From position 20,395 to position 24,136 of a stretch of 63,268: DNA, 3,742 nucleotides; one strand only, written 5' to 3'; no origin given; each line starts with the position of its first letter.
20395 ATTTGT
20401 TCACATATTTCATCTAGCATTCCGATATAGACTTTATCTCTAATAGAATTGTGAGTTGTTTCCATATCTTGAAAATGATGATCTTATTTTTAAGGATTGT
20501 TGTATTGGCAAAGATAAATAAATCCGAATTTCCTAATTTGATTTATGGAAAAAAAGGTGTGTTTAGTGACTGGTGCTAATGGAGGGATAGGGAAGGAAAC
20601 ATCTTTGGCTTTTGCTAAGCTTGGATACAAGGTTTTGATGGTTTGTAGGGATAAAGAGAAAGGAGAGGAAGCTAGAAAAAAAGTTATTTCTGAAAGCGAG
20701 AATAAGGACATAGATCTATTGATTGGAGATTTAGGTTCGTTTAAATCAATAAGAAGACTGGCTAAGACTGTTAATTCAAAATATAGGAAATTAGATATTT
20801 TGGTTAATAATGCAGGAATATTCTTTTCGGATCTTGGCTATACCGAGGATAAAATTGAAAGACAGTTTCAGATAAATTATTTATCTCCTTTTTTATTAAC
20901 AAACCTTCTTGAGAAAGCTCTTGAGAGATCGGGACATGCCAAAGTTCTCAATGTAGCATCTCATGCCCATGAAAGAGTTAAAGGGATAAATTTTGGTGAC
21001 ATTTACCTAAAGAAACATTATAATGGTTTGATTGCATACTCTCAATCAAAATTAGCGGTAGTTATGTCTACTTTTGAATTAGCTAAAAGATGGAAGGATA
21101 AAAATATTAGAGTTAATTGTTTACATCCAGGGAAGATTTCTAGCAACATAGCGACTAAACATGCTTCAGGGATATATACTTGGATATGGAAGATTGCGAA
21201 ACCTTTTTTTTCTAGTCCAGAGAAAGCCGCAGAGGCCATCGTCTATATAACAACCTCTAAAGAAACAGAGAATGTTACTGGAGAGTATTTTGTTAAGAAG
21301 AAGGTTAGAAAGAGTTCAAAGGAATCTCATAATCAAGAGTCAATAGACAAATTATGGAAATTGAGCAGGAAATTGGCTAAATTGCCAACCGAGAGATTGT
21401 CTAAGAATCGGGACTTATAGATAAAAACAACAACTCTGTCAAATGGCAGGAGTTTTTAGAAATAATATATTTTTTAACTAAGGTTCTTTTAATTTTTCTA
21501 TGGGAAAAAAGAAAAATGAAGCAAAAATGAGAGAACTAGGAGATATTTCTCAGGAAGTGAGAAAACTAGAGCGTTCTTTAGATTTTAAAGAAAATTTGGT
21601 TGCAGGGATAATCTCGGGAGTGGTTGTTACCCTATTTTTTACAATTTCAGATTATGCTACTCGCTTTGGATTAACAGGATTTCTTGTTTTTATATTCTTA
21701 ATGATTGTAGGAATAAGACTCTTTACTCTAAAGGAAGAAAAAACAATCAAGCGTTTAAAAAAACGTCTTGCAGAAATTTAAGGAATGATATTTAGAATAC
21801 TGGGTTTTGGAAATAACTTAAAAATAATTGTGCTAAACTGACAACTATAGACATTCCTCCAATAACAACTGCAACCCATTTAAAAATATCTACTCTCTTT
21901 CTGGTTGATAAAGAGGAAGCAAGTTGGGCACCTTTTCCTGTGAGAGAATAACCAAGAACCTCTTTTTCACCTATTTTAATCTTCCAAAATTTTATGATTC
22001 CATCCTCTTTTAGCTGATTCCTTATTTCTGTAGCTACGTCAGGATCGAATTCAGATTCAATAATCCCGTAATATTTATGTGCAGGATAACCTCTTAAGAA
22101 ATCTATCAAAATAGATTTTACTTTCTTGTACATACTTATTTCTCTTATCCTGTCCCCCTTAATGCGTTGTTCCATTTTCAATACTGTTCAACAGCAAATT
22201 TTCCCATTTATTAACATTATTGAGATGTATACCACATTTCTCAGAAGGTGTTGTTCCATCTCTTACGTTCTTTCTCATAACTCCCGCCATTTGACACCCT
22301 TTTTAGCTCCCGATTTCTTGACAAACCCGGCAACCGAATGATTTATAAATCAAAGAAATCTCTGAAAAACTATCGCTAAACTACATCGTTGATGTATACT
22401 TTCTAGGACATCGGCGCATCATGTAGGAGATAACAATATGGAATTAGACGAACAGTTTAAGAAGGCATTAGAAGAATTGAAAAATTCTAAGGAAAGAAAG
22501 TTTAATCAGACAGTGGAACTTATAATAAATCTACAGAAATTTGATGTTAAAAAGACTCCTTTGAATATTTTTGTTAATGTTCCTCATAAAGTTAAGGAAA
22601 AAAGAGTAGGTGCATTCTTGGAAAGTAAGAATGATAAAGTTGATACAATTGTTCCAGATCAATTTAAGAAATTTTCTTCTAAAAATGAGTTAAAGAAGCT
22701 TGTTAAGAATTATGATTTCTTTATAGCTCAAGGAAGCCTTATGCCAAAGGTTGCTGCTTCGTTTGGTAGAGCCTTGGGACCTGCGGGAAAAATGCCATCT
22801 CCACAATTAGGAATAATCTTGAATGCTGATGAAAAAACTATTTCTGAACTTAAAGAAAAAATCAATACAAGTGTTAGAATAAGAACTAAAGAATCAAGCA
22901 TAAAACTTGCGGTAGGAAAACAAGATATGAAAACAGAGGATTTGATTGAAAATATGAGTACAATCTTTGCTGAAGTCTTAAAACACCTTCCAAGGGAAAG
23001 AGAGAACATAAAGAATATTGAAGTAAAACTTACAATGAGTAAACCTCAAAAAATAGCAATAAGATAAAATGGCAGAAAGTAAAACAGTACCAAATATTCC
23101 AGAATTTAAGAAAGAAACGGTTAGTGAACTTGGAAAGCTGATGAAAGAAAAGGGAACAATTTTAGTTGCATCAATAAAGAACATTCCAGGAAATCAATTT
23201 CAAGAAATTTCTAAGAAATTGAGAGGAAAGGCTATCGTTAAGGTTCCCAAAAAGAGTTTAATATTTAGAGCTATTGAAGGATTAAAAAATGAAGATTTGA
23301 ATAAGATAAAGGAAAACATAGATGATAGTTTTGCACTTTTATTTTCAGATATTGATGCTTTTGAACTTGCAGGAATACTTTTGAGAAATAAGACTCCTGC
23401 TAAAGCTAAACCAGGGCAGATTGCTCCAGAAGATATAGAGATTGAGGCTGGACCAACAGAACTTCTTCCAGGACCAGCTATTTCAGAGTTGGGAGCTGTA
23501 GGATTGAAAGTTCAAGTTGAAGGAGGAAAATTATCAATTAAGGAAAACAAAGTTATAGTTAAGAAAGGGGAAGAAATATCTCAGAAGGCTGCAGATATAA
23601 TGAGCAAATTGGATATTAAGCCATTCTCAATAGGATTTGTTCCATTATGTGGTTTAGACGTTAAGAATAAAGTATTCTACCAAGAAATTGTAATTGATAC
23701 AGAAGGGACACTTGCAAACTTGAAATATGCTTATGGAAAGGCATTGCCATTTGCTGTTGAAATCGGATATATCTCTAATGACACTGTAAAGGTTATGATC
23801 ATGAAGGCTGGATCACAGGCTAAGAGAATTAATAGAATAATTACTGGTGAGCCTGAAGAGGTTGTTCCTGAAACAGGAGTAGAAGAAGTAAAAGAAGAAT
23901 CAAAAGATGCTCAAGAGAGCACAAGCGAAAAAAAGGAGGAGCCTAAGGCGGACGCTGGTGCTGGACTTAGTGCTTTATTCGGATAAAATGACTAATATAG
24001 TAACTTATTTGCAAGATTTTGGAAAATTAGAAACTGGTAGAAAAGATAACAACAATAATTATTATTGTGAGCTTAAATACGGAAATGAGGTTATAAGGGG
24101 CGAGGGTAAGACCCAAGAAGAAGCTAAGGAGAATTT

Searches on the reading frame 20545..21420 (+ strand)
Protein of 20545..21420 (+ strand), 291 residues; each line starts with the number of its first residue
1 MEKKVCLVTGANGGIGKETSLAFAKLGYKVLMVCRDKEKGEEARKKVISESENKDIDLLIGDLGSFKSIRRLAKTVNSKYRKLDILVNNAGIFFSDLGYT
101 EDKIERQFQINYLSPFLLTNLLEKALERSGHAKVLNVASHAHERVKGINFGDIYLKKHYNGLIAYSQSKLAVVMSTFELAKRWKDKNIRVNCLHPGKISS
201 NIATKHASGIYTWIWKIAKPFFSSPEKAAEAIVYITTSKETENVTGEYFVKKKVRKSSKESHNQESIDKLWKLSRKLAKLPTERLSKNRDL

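Call 58: search_protein_families(library=pfam, proteins=[window:20545-21420:+], max_evalue=0.00001)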
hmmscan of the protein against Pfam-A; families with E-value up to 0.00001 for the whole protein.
window:20545-21420:+ (291 aa): 3 families
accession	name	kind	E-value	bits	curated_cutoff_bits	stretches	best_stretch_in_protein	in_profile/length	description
PF00106.31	adh_short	-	2.3e-37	128.8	26.6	1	4-206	1-190/195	short chain dehydrogenase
PF13561.12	adh_short_C2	-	5e-27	95.5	27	1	10-249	1-229/236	Enoyl-(Acyl carrier protein) reductase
PF01370.27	Epimerase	-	3.6e-06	27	20.9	1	7-182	2-159/240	NAD dependent epimerase/dehydratase family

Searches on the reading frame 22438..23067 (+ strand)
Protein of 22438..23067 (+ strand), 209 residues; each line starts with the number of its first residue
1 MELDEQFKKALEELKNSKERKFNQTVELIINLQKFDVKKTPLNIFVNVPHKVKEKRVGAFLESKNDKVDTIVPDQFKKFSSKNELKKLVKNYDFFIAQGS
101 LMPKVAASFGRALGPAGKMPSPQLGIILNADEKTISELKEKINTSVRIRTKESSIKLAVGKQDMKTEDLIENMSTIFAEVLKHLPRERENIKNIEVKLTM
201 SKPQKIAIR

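Call 59: search_protein_families(library=pfam, proteins=[window:22438-23067:+], max_evalue=0.00001)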
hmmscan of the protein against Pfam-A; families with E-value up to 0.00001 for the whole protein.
window:22438-23067:+ (209 aa): 1 family
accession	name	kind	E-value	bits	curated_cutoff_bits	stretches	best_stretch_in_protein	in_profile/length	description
PF00687.26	Ribosomal_L1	-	1.8e-30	106.5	32.2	1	14-201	1-197/198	Ribosomal protein L1p/L10e family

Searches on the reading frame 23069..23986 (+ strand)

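Call 58: search_protein_families(library=pfam, proteins=[window:23069-23986:+], max_evalue=0.00001)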
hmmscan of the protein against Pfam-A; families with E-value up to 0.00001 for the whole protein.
window:23069-23986:+ (305 aa): 2 families
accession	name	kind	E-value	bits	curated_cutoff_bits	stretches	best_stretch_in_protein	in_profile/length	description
PF17777.6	RL10P_insert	-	4.9e-17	62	29.1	1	113-183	1-71/71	Insertion domain in 60S ribosomal protein L10P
PF00466.25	Ribosomal_L10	-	3.7e-15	56.3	22.8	1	11-106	3-97/100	Ribosomal protein L10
